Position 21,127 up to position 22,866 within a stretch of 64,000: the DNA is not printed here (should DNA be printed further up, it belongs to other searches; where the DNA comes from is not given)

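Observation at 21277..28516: Accessory island between oxyR and the helicase gene: candidate undescribed conflict/defence module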

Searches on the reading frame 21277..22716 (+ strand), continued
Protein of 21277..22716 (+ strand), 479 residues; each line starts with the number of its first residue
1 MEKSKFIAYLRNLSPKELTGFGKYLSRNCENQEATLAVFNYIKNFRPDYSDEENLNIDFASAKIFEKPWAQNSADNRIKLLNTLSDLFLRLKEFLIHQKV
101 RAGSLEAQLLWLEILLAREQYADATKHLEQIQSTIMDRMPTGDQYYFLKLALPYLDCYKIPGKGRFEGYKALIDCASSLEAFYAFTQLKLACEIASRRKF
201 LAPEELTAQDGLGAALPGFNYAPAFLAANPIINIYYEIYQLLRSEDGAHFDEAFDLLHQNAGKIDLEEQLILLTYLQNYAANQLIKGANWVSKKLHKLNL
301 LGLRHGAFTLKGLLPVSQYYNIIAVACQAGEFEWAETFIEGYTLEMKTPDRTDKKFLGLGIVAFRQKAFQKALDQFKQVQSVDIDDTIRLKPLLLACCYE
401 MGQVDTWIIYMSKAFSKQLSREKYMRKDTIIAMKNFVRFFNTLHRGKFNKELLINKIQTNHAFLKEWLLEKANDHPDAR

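Call 42: fold_search(model_id=the predicted structure, library=pdb)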
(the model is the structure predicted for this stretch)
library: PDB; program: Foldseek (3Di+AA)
matches with E <= 10: 1026; with E <= 0.001: 0
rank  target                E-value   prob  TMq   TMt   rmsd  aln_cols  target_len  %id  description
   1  4ui9_K                1.0e-02  0.99  0.26  0.26  21.9       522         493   12  Atomic structure of the human Anaphase-Promoting Complex (released 2015-06-17)
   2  5w5i_A                1.6e-02  0.99  0.25  0.27  20.0       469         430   14  Human IFIT1 dimer with PPP-AAAA (released 2017-06-28)
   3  4kvm_B                1.7e-02  0.96  0.23  0.16  24.6       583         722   14  The NatA (Naa10p/Naa15p) amino-terminal acetyltransferase complex bound to a bisubstrate analog (released 2013-07-31)
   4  5g04_K                2.1e-02  0.99  0.27  0.26  21.8       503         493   13  Structure of the human APC-Cdc20-Hsl1 complex (released 2016-05-25)
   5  8tar_S                2.3e-02  0.98  0.26  0.25  20.0       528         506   12  APC/C-CDH1-UBE2C-Ubiquitin-CyclinB-NTD (released 2023-09-27)
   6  9ijj_l                2.9e-02  0.92  0.21  0.14  29.5       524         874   13  In situ structure of the central apparatus in mouse sperm axoneme. (released 2025-06-04)
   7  8bbg_D                3.1e-02  0.97  0.23  0.11  17.7       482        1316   13  Structure of the IFT-A complex; anterograde IFT-A train model (released 2022-12-21)
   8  4j0u                  3.4e-02  0.97  0.25  0.25  22.4       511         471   11  Crystal structure of IFIT5/ISG58 (released 2013-02-13)
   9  8pkp_K                3.4e-02  0.94  0.23  0.22  22.1       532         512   12  Cryo-EM structure of the apo Anaphase-promoting complex/cyclosome (APC/C) at 3.2 Angstrom resolution (released 2023-07-19)
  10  5khr_P                3.5e-02  0.94  0.23  0.25  21.5       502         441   12  Model of human Anaphase-promoting complex/Cyclosome complex (APC15 deletion mutant) in complex with the E2 UBE2C/UBCH1 (released 2016-08-24)
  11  4kvm_A                3.8e-02  0.90  0.23  0.17  25.1       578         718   15  The NatA (Naa10p/Naa15p) amino-terminal acetyltransferase complex bound to a bisubstrate analog (released 2013-07-31)
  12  4wng_A                4.3e-02  0.99  0.28  0.37  16.6       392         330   14  Crystal structure of the TPR domain of LGN in complex with Frmpd4/Preso1 at 2.1 Angstrom resolution (released 2015-09-16)
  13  7qp7_y                4.3e-02  0.87  0.23  0.19  22.8       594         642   12  Structure of the human 48S initiation complex in closed state (h48S AUG closed) (released 2022-05-11)
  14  5i9h_A                4.4e-02  0.99  0.28  0.34  19.2       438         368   13  Crystal structure of designed pentatricopeptide repeat protein dPPR-U8G2 in complex with its target RNA U8G2 (released 2016-04-27)
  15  6vbu_4                4.4e-02  0.99  0.26  0.30  16.4       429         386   10  Structure of the bovine BBSome complex (released 2020-01-29)
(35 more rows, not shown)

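Call 51: search_protein_representatives(alignment_id=A2)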
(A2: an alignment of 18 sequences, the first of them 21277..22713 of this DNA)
Query: 18 sequences, 477 profile positions. Proteins with E-value up to 0.001 (for the whole library): 11764; up to 1e-10: 10089; up to 1e-30: 6721. The best 150 are listed.
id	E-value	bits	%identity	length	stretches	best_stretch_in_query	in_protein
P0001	1.1e-198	677.3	-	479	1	1-476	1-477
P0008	1.2e-176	604.7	-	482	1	1-475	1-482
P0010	7.5e-173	592.2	-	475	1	1-475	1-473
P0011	5.9e-169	579.3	-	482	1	1-475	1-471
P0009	2.3e-160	551.0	-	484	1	1-475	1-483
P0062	1.1e-157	542.1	-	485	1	1-475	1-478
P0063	9.5e-149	512.7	-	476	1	1-472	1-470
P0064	2.3e-142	491.6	-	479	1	1-476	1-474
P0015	7.6e-139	480.0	-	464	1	1-473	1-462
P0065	1.3e-134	466.1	-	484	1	1-476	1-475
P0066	4.2e-129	447.9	-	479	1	1-475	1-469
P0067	8.0e-129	447.0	-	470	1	1-474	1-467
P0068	9.9e-129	446.7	-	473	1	1-473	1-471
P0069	2.3e-127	442.2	-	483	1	1-474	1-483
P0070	3.8e-127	441.4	-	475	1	1-472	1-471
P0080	6.9e-116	404.3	-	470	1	1-475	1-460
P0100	1.2e-104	367.3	-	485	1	1-475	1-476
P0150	1.3e-97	344.1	-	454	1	23-473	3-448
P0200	2.4e-94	333.3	-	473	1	1-470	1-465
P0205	3.9e-94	332.6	-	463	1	1-475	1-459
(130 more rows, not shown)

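Call 52: list_cluster_members(proteins=[P0062, P0063, P0064, P0065, P0070, P0080, P0100, P0150, P0200, P0205])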
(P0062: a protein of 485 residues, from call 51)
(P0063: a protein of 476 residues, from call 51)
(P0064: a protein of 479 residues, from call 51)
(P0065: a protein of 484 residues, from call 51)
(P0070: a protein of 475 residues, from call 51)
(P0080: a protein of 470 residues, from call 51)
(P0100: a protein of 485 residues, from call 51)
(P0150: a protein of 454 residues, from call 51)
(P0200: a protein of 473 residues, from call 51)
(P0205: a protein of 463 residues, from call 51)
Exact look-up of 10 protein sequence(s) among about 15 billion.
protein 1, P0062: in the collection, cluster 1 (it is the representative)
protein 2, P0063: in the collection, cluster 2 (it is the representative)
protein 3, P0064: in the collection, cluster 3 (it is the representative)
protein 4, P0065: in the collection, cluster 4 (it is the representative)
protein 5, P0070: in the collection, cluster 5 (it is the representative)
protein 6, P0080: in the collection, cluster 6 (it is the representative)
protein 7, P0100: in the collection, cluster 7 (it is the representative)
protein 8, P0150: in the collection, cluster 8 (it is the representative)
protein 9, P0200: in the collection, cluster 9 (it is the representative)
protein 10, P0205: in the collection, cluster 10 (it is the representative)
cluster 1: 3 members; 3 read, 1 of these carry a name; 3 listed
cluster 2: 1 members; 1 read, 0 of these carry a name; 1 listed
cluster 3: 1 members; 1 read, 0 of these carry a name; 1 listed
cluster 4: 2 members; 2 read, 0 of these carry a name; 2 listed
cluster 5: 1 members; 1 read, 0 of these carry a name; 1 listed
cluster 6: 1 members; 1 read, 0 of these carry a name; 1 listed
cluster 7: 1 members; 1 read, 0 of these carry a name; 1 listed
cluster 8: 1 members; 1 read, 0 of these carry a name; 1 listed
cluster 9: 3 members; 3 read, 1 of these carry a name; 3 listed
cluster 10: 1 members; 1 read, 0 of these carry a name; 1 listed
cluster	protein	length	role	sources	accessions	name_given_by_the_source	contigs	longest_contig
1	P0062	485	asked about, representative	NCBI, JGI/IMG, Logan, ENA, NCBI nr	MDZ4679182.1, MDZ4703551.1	MAG: hypothetical protein SH848_06465 [Saprospiraceae bacterium] | hypothetical protein [Saprospiraceae bacterium]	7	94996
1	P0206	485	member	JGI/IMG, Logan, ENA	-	-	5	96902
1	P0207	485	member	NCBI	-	-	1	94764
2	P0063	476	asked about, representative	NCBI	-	-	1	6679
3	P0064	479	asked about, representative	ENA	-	-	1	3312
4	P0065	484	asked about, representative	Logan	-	-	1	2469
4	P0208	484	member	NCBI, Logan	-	-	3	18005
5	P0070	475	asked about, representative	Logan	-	-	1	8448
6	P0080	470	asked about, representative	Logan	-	-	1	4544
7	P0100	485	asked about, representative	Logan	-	-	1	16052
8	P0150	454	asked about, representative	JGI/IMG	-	-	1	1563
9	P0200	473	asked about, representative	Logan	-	-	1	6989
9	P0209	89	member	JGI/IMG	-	hypothetical protein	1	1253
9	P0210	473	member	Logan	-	-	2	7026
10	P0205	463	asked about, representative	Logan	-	-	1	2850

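Call 54: search_protein_families(library=pfam, proteins=[L001:14203-14529:-, L005:6353-6676:-, L006:9341-9664:-], max_evalue=0.1)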
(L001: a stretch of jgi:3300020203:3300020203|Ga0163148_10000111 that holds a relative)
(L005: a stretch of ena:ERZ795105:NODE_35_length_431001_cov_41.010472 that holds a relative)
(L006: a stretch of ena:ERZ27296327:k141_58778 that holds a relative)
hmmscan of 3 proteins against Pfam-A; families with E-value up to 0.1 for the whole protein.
L001:14203-14529:- (108 aa): 4 families
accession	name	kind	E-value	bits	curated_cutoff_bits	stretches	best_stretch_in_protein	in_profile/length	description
PF13613.12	HTH_Tnp_4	-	0.0013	18.7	27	1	77-94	24-41/53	Helix-turn-helix of DDE superfamily endonuclease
PF22446.2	Lac_Phage_Head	-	0.0053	17.2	26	1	18-78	98-155/199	Head N-terminal domain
PF25824.1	DUF7951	-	0.0076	16.4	27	1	30-104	61-129/212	Repeat of unknown function (DUF7951)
PF13542.12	HTH_Tnp_ISL3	-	0.029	14.3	27.4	1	78-94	32-48/51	Helix-turn-helix domain of transposase family ISL3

L005:6353-6676:- (107 aa): 5 families
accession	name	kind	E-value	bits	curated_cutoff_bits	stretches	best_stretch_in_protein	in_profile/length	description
PF13613.12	HTH_Tnp_4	-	0.007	16.4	27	1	76-94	24-42/53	Helix-turn-helix of DDE superfamily endonuclease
PF13542.12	HTH_Tnp_ISL3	-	0.0082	16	27.4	1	59-95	16-50/51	Helix-turn-helix domain of transposase family ISL3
PF24964.1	DUF7769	-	0.014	15.5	27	1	73-96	26-49/55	Domain of unknown function (DUF7769)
PF09713.15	A_thal_3526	-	0.051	14.3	27.8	0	64-97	9-45/53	Plant protein 1589 of unknown function (A_thal_3526)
PF04967.18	HTH_10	-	0.053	13.8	23.1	0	71-96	23-48/53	HTH DNA binding domain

L006:9341-9664:- (107 aa): 7 families
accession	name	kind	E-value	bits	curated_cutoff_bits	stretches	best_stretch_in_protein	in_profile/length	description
PF13613.12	HTH_Tnp_4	-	0.0024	17.9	27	1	77-96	23-42/53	Helix-turn-helix of DDE superfamily endonuclease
PF13309.12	HTH_22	-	0.0042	17.5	29.6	1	57-93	25-61/63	HTH domain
PF13542.12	HTH_Tnp_ISL3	-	0.0098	15.8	27.4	1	78-96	31-49/51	Helix-turn-helix domain of transposase family ISL3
PF08279.18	HTH_11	-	0.014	15.7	25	1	78-94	20-36/55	HTH domain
PF08765.17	Mor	-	0.065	13.7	24.9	1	69-103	68-101/107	Mor transcription activator family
PF11672.13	DUF3268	-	0.075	13.8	28.4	1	51-88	62-99/121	zinc-finger-containing domain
PF17943.6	HOCHOB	-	0.087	14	26.3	0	54-92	73-111/120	Homeobox-cysteine loop-homeobox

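Call 64: search_protein_families(library=pfam, alignment_id=A4, max_evalue=0.00001)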
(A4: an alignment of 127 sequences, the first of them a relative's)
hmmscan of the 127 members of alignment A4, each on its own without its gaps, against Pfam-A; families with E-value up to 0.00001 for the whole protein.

A. member 1, L001:8200-9111:- (304 aa): 2 families
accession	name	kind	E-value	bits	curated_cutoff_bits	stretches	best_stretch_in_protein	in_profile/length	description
PF03466.25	LysR_substrate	-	7.9e-35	120.6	28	1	88-287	3-204/209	LysR substrate binding domain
PF00126.33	HTH_1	-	1.6e-18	66.9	26.6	1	3-62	1-60/60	Bacterial regulatory helix-turn-helix protein, lysR family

B. families by the number of members that match (of 127 scanned): 107 families (the first 25 are shown)
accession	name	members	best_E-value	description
PF00012.26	HSP70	5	1.8e-256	Hsp70 protein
PF06723.19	MreB_Mbl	5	2.7e-23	MreB/Mbl protein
PF14121.12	Porin_10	4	1.2e-92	Putative porin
PF00583.31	Acetyltransf_1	4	1.1e-08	Acetyltransferase (GNAT) family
PF13561.12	adh_short_C2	3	8.8e-63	Enoyl-(Acyl carrier protein) reductase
PF00270.35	DEAD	3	3.5e-48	DEAD/DEAH box helicase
PF00271.37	Helicase_C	3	5e-34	Helicase conserved C-terminal domain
PF01261.30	AP_endonuc_2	3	7.5e-27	Xylose isomerase-like TIM barrel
PF01522.26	Polysacc_deac_1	3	1.8e-22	Polysaccharide deacetylase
PF00106.31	adh_short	3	1.5e-13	short chain dehydrogenase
PF04851.21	ResIII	3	5.8e-11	Type III restriction enzyme, res subunit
PF00749.27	tRNA-synt_1c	2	1.5e-94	tRNA synthetases class I (E and Q), catalytic domain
PF00370.27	FGGY_N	2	2.6e-51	FGGY family of carbohydrate kinases, N-terminal domain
PF00899.27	ThiF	2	5.8e-51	ThiF family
PF19269.4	Anticodon_2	2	1.9e-30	Anticodon binding domain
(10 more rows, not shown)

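Call 65: search_protein_families(library=padloc, alignment_id=A4, max_evalue=0.00001)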
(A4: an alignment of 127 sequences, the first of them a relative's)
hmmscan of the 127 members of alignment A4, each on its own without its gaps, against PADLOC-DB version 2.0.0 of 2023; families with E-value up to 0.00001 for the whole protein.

A. member 1, L001:8200-9111:- (304 aa): 0 families

B. families by the number of members that match (of 127 scanned): 93 families (the first 25 are shown)
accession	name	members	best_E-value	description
PDLC02707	PbeA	3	4.1e-18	PbeA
PDLC00938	Cas3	3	1e-10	CRISPR-associated helicase Cas3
PDLC02864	DpdF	2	3.7e-23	DpdF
PDLC02861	DpdF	2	6.4e-23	DpdF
PDLC02503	BrxHI|BrxHII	2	2e-22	BrxHI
PDLC03928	PsyrT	2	5.6e-22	-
PDLC04832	PDC-S03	2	8.6e-21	-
PDLC03960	SngC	2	2.4e-19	-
PDLC02870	DpdF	2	1.5e-18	DpdF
PDLC00829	E1-E2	2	7.5e-18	E1-E2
PDLC04134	mad2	2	1.2e-16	mads_2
PDLC02855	DpdF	2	2.4e-16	DpdF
PDLC01089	C3a193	2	3.5e-16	poss. alt. Cas3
PDLC02867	DpdF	2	5.9e-14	DpdF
PDLC00828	E1-E2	2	2.2e-13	E1-E2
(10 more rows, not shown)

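Call 66: search_protein_families(library=pfam, proteins=[L008:10810-11493:+, L008:11483-12538:-, L008:9810-10715:-], max_evalue=0.01)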
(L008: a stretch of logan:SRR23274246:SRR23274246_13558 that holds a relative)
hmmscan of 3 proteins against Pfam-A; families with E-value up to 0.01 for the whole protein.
L008:10810-11493:+ (227 aa): 1 family
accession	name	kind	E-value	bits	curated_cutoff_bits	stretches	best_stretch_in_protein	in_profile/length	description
PF15712.10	NPAT_C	-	0.0052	15.7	27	1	46-125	204-281/680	NPAT C terminus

L008:11483-12538:- (351 aa): 1 family
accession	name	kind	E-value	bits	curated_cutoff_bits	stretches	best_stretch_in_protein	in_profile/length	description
PF01048.26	PNP_UDP_1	-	1.5e-22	80.6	25.1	1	4-234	2-232/233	Phosphorylase superfamily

L008:9810-10715:- (301 aa): 0 families

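Call 83: search_solved_structures(query=A6, max_evalue=10)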
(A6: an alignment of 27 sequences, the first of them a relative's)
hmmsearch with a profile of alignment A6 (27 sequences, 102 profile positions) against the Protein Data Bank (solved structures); distinct sequences matched with E-value up to 10: 1.
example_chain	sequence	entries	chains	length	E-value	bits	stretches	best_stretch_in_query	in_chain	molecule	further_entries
8th8_Q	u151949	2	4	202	6.9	10.4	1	3-43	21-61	Calmodulin 7-2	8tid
